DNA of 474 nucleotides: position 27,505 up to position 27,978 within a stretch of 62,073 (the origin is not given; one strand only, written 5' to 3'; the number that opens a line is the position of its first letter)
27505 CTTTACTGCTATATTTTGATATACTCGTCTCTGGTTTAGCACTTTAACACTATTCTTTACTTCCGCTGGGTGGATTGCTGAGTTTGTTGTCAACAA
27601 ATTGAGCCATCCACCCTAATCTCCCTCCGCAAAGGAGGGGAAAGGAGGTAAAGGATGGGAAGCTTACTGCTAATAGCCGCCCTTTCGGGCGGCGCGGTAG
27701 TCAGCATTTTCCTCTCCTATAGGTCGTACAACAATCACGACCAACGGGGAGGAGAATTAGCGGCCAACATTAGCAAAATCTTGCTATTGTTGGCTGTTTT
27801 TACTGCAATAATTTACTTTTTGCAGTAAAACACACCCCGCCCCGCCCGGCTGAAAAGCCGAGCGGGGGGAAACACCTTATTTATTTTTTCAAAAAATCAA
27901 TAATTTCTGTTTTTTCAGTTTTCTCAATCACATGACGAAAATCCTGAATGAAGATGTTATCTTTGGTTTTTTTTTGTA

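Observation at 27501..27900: Hidden 57-codon two-TM ORF with perfect SD inside about 300 nt of consecutive stable hairpins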

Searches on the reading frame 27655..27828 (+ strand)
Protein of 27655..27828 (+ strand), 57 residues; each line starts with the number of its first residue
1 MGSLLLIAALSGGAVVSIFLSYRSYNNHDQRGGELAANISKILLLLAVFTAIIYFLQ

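Call 8: search_protein_families(library=pfam, proteins=[window:27655-27828:+], max_evalue=0.1)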
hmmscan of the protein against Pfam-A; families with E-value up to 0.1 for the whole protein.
window:27655-27828:+ (57 aa): 1 family
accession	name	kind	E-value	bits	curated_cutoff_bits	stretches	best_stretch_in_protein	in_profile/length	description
PF16401.11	DUF5009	-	0.066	13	25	1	10-50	122-162/260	Domain of unknown function (DUF5009)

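Call 13: find_homologous_proteins(query=window:27655-27825:+, max_evalue=10)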
Query window:27655-27825:+ (57 aa): 1 proteins with E <= 10 among 2 candidates.
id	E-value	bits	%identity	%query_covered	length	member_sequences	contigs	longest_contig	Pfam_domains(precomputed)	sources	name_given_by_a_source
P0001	8.7e-27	108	100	100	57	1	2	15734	-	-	-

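Call 16: find_encoding_contigs(protein=P0001, flank=10000, max_places=10)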
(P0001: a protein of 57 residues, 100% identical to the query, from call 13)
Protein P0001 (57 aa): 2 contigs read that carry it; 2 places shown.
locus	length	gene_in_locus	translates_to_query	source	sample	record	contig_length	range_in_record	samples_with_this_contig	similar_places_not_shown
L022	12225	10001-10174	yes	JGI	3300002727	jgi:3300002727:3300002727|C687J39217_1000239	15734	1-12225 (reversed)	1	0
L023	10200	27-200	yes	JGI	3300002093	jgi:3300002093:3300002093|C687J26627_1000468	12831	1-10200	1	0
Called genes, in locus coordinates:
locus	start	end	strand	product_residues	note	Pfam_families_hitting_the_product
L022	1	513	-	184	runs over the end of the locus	-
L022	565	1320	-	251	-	PF00687:Ribosomal_L1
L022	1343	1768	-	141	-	PF03946:Ribosomal_L11_N, PF00298:Ribosomal_L11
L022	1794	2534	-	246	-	PF02357:NusG, PF00467:KOW (weak)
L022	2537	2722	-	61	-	PF00584:SecE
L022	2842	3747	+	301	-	PF00483:NTP_transferase, PF12804:NTP_transf_3 (weak)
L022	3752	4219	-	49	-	-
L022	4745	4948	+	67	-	PF00471:Ribosomal_L33 (weak)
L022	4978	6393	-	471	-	PF22053:DUF6938 (weak)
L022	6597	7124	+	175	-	PF00300:His_Phos_1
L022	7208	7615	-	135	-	-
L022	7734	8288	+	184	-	-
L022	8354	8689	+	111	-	-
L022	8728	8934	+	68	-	-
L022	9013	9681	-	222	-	PF00486:Trans_reg_C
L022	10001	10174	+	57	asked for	-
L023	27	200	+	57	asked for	-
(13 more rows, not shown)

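Call 30: find_related_loci(query=window:27655-27825:+, collection=genome_contigs, flank=3000)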
Query window:27655-27825:+ (57 aa) in genome_contigs; peptide patterns used: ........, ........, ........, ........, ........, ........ (x = any residue, [..] = any of these).
600 stretches matched a pattern, but none encodes a relative of the query by tblastn (E <= 1e-3).

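Call 31: find_related_loci(query=window:27655-27825:+, collection=viral_contigs, flank=3000)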
Query window:27655-27825:+ (57 aa) in viral_contigs; peptide patterns used: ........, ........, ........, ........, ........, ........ (x = any residue, [..] = any of these).
105 stretches matched a pattern, but none encodes a relative of the query by tblastn (E <= 1e-3).

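Call 37: search_protein_families(library=ncbifam, proteins=[window:27655-27825:+], max_evalue=0.1)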
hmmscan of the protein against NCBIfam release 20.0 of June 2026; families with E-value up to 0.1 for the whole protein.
window:27655-27825:+ (57 aa): 0 families

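Call 46: search_protein_representatives(protein=window:27655-27825:+)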
Query: 57 residues. Proteins with E-value up to 0.001 (for the whole library): 1; up to 1e-10: 1; up to 1e-30: 0. The best 1 are listed.
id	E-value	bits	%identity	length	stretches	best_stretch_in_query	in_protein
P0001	2.8e-27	108.0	100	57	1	1-57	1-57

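Call 59: search_protein_families(library=phrogs, proteins=[window:27655-27825:+], max_evalue=0.1)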
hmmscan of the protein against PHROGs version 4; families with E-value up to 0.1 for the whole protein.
window:27655-27825:+ (57 aa): 0 families

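Call 60: search_protein_families(library=padloc, proteins=[window:27655-27825:+], max_evalue=0.1)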
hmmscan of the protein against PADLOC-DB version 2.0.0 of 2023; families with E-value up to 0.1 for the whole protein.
window:27655-27825:+ (57 aa): 0 families

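Call 67: predict_structure(protein=window:27655-27825:+)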
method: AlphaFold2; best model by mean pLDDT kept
length: 57 residues; sequences in the alignment: 1
mean_pLDDT: 78.5   pTM: 0.47
mean pLDDT of the five models: 78.5, 78.2, 77.3, 74.4, 71.0
residues with pLDDT >= 90: 0; 70-90: 51; 50-70: 6; < 50: 0
segments of 3 or more residues with pLDDT < 50: none
pLDDT, mean of each block of 10 residues (from residue 1): 74 81 72 79 84 82
secondary structure, 60 per line:
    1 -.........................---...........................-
elements in order: H2-26 H30-56

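Call 71: search_protein_families(library=pfam, proteins=[window:27655-27825:+], max_evalue=10)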
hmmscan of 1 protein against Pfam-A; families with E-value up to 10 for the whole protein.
window:27655-27825:+ (57 aa): 1 family
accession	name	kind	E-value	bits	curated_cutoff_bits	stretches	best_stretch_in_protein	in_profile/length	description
PF16401.11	DUF5009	-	0.066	13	25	1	10-50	122-162/260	Domain of unknown function (DUF5009)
